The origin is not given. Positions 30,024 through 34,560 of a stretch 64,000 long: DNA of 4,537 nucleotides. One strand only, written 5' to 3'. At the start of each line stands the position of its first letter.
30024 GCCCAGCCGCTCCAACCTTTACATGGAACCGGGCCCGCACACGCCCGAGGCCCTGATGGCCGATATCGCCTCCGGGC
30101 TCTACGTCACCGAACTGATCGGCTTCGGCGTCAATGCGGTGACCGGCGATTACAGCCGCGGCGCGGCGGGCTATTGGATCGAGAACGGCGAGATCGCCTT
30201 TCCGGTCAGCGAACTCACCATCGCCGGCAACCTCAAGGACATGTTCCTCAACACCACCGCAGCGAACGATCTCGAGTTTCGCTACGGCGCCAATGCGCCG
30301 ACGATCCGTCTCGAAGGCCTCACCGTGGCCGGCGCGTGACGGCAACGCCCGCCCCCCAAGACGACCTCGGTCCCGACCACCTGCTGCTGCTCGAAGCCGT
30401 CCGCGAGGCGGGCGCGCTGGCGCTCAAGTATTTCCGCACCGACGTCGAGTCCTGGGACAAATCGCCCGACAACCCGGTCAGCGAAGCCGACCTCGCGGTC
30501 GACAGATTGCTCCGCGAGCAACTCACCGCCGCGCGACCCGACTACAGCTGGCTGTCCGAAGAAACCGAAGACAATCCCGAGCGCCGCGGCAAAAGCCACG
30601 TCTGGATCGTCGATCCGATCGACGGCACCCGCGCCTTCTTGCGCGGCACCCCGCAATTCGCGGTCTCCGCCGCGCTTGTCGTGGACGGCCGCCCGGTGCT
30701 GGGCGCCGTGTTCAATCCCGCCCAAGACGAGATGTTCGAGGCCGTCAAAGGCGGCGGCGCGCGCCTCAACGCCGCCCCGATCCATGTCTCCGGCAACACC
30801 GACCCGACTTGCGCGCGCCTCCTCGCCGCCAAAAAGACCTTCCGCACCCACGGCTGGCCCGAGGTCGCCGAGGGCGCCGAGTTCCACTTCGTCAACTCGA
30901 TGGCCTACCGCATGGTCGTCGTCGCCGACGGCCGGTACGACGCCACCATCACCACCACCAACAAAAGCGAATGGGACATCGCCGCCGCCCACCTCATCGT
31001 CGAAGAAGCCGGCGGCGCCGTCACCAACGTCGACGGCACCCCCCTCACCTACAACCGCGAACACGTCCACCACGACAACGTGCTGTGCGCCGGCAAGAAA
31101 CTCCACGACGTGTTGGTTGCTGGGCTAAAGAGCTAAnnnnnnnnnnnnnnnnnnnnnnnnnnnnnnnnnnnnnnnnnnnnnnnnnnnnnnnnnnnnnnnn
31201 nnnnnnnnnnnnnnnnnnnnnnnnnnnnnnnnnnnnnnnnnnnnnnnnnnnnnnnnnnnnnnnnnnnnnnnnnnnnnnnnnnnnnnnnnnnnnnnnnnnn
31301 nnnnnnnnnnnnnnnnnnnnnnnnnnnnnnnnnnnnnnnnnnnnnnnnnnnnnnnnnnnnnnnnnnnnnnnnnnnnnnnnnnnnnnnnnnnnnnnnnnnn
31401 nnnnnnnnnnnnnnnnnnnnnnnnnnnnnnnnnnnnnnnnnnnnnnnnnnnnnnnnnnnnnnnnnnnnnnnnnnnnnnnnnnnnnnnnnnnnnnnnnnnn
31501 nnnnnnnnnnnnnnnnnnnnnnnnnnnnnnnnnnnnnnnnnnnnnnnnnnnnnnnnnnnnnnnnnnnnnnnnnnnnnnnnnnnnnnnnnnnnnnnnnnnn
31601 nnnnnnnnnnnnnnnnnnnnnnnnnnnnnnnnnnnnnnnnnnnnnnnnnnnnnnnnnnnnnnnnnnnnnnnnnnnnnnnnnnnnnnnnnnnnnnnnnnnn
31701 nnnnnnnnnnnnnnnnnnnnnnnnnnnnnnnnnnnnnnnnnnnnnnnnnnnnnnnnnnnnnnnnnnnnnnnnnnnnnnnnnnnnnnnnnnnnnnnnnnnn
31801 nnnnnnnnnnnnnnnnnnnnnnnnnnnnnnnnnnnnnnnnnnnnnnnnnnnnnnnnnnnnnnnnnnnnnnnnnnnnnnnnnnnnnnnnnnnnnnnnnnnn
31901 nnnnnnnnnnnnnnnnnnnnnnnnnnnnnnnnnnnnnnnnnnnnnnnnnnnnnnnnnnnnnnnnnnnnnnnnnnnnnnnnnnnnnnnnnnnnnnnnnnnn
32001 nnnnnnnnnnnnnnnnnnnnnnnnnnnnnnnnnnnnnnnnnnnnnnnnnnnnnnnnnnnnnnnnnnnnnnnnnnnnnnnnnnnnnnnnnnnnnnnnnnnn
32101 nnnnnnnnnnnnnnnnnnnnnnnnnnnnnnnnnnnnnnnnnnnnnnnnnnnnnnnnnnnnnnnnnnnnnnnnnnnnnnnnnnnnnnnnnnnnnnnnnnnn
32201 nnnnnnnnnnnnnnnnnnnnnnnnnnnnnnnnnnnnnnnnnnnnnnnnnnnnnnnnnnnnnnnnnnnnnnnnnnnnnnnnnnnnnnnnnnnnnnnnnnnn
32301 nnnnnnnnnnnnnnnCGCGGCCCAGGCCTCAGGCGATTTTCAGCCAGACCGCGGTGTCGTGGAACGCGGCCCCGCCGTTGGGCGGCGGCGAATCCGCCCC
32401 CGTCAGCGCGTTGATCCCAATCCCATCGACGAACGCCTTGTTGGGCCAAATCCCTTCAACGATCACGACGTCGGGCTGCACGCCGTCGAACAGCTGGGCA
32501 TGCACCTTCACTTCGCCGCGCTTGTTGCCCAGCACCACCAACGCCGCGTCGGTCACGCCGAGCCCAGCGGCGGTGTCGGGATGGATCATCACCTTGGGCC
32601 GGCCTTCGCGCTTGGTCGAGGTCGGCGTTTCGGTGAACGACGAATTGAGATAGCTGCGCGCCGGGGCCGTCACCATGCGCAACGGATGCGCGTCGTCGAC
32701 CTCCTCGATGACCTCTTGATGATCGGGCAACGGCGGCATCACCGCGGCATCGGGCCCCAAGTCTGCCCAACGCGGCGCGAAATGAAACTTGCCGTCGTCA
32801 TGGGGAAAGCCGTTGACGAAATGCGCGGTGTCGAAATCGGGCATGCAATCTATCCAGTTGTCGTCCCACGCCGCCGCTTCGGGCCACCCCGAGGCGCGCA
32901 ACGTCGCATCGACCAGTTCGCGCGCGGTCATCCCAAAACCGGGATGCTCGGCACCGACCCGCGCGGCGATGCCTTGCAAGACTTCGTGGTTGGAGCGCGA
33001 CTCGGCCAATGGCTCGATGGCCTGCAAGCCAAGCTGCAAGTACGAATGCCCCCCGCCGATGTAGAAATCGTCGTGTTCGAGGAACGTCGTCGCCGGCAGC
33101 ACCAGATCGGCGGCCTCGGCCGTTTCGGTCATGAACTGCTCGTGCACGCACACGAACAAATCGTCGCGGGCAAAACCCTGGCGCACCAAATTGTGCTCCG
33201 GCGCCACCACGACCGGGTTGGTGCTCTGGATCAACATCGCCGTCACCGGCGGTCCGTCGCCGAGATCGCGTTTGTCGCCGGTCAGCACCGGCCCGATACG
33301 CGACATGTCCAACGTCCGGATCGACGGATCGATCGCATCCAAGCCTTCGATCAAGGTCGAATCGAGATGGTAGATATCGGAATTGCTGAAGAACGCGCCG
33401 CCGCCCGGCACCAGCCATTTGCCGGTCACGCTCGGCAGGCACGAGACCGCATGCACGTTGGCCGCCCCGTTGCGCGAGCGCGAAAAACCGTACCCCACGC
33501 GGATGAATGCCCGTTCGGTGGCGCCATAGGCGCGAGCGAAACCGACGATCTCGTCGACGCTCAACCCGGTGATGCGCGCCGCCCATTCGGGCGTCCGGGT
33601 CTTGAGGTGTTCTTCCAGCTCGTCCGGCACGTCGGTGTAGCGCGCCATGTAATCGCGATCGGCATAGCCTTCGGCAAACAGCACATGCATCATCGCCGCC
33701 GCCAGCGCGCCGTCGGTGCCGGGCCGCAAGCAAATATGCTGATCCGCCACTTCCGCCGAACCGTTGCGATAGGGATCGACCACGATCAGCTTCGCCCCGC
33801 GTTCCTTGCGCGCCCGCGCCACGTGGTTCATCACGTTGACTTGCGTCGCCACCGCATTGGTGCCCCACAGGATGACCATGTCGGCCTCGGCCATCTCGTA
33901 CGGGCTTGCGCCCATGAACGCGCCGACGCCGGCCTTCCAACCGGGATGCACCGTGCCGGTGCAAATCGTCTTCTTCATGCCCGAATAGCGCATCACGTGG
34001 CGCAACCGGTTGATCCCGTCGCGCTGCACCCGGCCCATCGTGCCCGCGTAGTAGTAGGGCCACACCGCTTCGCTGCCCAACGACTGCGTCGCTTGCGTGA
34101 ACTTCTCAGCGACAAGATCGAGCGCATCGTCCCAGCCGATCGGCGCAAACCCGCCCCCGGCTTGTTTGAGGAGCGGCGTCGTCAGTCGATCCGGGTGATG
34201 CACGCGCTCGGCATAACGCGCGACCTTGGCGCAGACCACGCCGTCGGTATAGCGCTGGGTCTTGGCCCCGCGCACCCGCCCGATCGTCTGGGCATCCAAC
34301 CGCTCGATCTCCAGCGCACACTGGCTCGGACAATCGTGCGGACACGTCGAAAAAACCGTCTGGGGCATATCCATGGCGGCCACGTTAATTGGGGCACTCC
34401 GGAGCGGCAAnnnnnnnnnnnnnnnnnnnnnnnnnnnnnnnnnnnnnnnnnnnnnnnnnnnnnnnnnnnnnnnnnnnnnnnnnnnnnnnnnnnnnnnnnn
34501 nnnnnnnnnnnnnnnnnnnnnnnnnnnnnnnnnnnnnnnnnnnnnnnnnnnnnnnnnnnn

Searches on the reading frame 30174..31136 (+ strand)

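Call 17: search_protein_families(library=pfam, proteins=[window:30174-31136:+])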
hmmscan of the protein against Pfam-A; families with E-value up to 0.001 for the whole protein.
window:30174-31136:+ (320 aa): 1 family
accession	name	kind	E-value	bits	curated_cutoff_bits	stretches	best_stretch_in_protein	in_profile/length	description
PF00459.30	Inositol_P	-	5.3e-53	180.7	27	1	74-315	11-263/271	Inositol monophosphatase family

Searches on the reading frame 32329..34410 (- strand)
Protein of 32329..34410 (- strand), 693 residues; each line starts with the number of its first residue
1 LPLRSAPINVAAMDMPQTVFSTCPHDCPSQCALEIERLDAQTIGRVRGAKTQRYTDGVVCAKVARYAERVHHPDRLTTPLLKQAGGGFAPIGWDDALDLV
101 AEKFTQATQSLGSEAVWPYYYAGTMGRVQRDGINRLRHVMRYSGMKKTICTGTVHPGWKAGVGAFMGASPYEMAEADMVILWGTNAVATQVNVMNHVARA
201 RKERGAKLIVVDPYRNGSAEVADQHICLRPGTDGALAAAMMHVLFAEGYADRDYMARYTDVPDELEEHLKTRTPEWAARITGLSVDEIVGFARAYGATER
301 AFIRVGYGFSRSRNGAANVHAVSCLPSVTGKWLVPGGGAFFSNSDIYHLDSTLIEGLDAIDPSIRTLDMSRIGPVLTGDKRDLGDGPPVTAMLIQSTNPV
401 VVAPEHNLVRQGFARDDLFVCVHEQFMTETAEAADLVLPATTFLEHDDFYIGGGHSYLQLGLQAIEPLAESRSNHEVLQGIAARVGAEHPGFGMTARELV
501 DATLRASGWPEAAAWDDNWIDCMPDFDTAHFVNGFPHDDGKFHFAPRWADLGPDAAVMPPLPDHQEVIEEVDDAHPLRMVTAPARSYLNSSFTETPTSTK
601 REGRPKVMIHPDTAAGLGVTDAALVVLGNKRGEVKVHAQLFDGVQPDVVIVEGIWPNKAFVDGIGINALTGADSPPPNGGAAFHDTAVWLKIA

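Call 17: search_protein_families(library=pfam, proteins=[window:32329-34410:-])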
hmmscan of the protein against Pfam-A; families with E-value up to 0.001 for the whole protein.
window:32329-34410:- (693 aa): 3 families
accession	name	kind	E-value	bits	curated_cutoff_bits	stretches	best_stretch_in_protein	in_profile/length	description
PF00384.28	Molybdopterin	-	1.8e-44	152.7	24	1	75-483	1-352/353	Molybdopterin oxidoreductase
PF01568.27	Molydop_binding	-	5.4e-18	65.5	26.8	1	577-686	1-109/110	Molydopterin dinucleotide binding domain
PF04879.21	Molybdop_Fe4S4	-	6.7e-06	26.4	22.7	1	17-72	2-55/55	Molybdopterin oxidoreductase Fe4S4 domain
